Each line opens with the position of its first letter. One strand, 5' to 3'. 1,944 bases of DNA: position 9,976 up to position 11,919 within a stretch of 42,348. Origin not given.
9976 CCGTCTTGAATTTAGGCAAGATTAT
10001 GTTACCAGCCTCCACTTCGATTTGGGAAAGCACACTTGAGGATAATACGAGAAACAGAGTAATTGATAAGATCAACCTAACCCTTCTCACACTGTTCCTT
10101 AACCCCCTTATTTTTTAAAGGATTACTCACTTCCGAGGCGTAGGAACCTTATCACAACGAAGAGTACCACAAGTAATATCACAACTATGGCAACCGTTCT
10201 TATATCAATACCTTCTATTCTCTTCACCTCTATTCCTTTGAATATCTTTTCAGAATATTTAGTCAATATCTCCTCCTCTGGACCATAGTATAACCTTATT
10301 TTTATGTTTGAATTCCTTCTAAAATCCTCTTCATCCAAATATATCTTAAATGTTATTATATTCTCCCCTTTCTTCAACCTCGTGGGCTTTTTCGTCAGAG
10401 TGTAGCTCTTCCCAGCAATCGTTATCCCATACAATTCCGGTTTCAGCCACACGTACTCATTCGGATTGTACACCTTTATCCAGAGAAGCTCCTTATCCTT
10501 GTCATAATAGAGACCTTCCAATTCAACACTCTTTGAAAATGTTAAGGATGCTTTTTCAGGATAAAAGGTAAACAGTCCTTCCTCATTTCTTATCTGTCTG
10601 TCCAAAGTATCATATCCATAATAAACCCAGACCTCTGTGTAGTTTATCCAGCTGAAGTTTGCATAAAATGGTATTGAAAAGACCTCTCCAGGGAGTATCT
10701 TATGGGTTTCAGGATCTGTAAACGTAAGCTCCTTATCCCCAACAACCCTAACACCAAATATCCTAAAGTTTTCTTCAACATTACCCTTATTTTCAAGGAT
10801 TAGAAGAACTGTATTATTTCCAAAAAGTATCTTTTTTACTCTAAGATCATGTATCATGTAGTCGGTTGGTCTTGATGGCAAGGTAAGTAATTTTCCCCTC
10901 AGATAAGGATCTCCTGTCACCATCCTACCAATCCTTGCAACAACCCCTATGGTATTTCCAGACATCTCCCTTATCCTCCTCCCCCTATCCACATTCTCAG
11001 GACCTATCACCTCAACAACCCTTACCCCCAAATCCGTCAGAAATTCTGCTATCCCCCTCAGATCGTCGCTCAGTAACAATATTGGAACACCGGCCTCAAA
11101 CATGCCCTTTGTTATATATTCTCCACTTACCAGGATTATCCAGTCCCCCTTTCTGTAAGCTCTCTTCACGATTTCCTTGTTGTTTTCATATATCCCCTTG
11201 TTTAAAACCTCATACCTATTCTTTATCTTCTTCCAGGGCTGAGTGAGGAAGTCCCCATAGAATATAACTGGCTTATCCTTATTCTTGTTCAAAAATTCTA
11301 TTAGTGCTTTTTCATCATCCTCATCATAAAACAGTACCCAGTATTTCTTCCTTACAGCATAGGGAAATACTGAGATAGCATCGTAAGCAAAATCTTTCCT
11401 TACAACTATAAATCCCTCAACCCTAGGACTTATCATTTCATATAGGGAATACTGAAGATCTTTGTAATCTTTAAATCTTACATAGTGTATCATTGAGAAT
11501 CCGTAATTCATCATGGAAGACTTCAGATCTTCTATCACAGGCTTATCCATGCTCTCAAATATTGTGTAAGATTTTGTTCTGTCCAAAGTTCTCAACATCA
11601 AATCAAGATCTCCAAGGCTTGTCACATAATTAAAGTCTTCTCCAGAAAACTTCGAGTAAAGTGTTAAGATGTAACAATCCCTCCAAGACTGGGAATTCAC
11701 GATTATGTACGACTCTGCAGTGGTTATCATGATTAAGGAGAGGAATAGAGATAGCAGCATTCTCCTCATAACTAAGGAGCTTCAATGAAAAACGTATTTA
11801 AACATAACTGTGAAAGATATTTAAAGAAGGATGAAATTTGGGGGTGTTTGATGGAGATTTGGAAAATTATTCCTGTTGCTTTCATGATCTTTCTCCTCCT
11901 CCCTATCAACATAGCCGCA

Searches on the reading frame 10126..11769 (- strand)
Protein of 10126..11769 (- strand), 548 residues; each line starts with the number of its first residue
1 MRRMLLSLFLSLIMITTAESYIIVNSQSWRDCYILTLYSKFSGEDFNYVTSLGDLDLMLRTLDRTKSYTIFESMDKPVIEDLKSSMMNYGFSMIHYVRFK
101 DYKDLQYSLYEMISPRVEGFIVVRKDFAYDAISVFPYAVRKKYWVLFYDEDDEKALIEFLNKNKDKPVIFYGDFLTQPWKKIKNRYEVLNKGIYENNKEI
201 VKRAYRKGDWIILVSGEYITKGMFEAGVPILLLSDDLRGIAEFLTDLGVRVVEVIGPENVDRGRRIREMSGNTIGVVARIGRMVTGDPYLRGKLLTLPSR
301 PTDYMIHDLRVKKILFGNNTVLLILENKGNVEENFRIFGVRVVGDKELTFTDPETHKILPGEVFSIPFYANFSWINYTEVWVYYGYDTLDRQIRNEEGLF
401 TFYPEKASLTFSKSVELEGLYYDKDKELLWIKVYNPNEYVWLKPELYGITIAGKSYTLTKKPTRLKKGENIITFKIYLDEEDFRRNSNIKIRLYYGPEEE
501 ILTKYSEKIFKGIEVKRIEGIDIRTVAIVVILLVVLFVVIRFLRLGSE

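Call 10: search_protein_families(library=pfam, proteins=[window:10126-11769:-], max_evalue=0.1)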
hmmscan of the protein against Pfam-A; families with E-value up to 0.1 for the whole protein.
window:10126-11769:- (548 aa): 1 family
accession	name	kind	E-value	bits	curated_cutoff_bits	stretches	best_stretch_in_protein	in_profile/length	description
PF10364.14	NKWYS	-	0.021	15.2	25.1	0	371-420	31-81/139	Putative capsular polysaccharide synthesis protein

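Call 11: search_protein_families(library=ncbifam, proteins=[window:10126-11769:-], max_evalue=0.1)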
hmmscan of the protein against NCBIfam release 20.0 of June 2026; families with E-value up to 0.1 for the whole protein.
window:10126-11769:- (548 aa): 0 families

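Call 60: search_protein_families(library=pfam, alignment_id=A5, max_evalue=0.01)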
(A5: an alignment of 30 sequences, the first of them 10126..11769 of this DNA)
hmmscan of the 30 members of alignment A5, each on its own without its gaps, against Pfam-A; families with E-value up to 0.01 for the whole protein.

A. member 1, window:10126-11769:- (548 aa): 0 families

B. families by the number of members that match (of 30 scanned): 12 families
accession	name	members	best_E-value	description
PF13619.11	KTSC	4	3.8e-05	KTSC domain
PF04122.17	CW_binding_2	4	4.5e-05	Cell wall binding domain 2 (CWB2)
PF13248.11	Zn_ribbon_3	3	0.00032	zinc-ribbon domain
PF11614.14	FixG_C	2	0.00069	IG-like fold at C-terminal of FixG, putative oxidoreductase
PF12773.13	DZR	2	0.00075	Double zinc ribbon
PF07705.17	CARDB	1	5.8e-05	CARDB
PF13240.11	Zn_Ribbon_1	1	0.0002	zinc-ribbon domain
PF24463.1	DUF7577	1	0.0012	Domain of unknown function (DUF7577)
PF10517.14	DM13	1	0.0047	Electron transfer DM13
PF20251.4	Big_14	1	0.0078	Bacterial Ig-like domain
PF17032.10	Zn_ribbon_15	1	0.0089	zinc-ribbon family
PF22074.2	Cep192_D5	1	0.0092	Cep192 domain 5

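Call 61: search_solved_structures(query=A5, max_evalue=1)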
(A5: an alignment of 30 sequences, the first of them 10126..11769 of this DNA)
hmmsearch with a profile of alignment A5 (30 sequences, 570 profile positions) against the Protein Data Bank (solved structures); distinct sequences matched with E-value up to 1: 2.
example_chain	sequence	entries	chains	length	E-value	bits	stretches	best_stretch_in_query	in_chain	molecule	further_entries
5j72_A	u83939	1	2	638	3.7e-12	48.5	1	89-274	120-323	Putative N-acetylmuramoyl-L-alanine amidase,autolysin cwp6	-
2lrh_A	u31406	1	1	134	0.92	10.8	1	74-131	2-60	De novo designed protein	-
